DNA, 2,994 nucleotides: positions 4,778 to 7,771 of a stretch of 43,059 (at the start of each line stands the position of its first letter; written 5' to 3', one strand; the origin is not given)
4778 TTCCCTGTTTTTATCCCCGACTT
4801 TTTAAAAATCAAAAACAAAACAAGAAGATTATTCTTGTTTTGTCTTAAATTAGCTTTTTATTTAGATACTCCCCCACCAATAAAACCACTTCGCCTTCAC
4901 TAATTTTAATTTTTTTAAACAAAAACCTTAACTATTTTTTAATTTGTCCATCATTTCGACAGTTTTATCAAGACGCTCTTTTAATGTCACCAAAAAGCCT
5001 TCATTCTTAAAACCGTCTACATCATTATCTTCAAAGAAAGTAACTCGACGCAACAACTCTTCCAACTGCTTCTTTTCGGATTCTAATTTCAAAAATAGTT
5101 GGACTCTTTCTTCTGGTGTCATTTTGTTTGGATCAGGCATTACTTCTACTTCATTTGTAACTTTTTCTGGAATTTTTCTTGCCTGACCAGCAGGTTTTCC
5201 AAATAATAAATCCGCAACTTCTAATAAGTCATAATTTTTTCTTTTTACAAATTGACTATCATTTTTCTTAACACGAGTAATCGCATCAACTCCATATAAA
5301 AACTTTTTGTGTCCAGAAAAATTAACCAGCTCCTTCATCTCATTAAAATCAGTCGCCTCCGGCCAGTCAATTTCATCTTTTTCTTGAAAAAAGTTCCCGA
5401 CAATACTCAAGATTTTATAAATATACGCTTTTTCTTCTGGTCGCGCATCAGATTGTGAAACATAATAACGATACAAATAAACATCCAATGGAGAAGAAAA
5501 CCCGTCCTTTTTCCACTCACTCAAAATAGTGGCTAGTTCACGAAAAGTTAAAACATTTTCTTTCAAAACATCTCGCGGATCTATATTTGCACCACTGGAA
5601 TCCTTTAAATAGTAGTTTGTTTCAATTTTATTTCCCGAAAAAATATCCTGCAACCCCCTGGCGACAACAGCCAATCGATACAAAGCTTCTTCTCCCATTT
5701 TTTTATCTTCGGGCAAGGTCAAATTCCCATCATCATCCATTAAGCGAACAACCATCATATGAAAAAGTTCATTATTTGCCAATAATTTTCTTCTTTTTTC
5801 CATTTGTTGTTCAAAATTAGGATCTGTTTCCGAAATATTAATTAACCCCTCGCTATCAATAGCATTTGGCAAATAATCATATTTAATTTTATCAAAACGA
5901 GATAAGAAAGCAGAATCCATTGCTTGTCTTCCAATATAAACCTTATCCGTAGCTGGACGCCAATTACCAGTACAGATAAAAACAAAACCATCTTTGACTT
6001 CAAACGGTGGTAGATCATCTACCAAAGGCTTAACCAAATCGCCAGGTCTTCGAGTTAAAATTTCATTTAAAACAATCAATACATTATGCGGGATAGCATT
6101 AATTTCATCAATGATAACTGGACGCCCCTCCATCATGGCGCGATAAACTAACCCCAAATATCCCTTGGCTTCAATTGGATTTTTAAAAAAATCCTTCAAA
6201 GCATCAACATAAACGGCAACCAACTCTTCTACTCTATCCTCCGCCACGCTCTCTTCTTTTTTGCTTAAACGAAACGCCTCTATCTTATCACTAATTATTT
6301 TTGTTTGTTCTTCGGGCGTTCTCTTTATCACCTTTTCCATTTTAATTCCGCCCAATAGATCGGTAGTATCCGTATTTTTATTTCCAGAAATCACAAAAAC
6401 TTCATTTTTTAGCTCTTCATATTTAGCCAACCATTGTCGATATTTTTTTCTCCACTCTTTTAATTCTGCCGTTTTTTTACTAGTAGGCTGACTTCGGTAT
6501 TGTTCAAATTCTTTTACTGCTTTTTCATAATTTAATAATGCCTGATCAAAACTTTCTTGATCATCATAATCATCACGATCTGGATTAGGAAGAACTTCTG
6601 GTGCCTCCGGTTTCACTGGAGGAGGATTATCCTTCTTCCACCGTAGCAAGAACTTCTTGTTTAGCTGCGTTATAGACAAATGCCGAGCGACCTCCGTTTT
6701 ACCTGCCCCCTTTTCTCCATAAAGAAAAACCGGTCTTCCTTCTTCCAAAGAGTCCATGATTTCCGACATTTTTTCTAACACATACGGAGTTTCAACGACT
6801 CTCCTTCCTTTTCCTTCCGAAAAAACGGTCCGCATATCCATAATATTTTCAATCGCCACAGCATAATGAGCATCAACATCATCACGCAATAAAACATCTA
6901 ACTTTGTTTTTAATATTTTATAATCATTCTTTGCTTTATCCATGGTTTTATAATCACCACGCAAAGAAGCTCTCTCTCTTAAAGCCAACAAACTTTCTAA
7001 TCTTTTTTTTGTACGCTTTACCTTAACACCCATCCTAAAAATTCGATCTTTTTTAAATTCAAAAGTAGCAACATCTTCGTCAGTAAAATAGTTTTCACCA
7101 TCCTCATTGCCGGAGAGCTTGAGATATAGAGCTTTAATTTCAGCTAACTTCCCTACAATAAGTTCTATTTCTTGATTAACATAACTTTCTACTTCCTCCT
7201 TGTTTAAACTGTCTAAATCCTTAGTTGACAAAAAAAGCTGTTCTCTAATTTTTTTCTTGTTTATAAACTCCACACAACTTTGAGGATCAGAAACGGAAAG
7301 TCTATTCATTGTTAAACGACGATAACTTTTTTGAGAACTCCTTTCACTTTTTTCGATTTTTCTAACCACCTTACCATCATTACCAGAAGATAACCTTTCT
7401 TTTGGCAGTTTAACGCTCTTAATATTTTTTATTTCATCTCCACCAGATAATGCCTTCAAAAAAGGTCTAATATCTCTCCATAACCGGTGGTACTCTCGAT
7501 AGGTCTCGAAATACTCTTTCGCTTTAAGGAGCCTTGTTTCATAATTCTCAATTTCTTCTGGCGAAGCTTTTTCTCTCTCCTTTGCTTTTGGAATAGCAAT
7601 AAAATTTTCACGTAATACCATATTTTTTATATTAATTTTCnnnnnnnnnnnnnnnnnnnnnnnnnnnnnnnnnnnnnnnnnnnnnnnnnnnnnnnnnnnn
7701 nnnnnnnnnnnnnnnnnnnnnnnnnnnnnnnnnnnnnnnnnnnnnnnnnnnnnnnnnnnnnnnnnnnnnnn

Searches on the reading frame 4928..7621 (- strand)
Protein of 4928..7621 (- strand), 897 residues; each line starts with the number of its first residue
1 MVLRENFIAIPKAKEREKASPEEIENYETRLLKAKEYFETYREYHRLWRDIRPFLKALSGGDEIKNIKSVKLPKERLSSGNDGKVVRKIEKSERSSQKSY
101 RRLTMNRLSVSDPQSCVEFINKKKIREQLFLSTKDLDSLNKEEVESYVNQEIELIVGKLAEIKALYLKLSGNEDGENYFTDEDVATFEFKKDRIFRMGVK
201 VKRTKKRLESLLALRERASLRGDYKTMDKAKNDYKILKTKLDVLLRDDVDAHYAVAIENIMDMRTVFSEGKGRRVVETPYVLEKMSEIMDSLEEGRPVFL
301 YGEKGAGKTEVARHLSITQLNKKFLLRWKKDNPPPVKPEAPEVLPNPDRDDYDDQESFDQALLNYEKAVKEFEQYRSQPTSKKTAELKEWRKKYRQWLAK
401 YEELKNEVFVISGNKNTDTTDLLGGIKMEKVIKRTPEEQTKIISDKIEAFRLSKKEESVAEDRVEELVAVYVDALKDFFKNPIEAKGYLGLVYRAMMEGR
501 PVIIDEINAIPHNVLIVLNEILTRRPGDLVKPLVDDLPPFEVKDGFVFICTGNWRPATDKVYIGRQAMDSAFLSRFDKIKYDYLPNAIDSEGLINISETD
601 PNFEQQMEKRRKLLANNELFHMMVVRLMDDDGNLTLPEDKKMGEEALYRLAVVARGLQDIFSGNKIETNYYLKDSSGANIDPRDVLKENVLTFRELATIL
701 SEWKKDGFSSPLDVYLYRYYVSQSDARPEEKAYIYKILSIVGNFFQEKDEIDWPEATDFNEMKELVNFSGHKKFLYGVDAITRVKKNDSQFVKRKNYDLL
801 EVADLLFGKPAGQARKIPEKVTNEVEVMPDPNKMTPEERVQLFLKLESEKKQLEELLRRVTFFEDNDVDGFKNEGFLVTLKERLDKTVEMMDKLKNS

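Call 33: search_protein_families(library=pfam, proteins=[window:4928-7621:-], max_evalue=0.001)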
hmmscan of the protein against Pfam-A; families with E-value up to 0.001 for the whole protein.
window:4928-7621:- (897 aa): 2 families
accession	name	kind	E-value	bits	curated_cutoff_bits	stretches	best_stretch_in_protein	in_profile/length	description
PF07728.20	AAA_5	-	5e-11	43.2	22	1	405-576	25-139/139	AAA domain (dynein-related subfamily)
PF20720.3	nSTAND3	-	0.00031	20.9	27.2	0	284-326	6-48/155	Novel STAND NTPase 3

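Call 78: search_protein_families(library=padloc, proteins=[window:4928-7621:-], max_evalue=0.01)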
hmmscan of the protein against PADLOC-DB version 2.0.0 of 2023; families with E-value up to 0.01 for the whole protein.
window:4928-7621:- (897 aa): 2 families
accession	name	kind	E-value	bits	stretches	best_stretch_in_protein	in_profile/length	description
PDLC03838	DolB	-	7.1e-06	23.5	0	546-621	270-340/375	-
PDLC04140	mad8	-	0.0029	15.1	1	287-322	19-54/314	mads_8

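Call 79: search_protein_families(library=ncbifam, proteins=[window:4928-7621:-], max_evalue=0.01)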
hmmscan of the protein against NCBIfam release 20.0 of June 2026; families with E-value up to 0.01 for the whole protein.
window:4928-7621:- (897 aa): 1 family
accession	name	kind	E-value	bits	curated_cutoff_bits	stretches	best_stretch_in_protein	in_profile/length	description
TIGR02640.1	gas_vesic_GvpN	equivalog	0.0022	17.5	266.8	0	276-317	2-43/262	gas vesicle protein GvpN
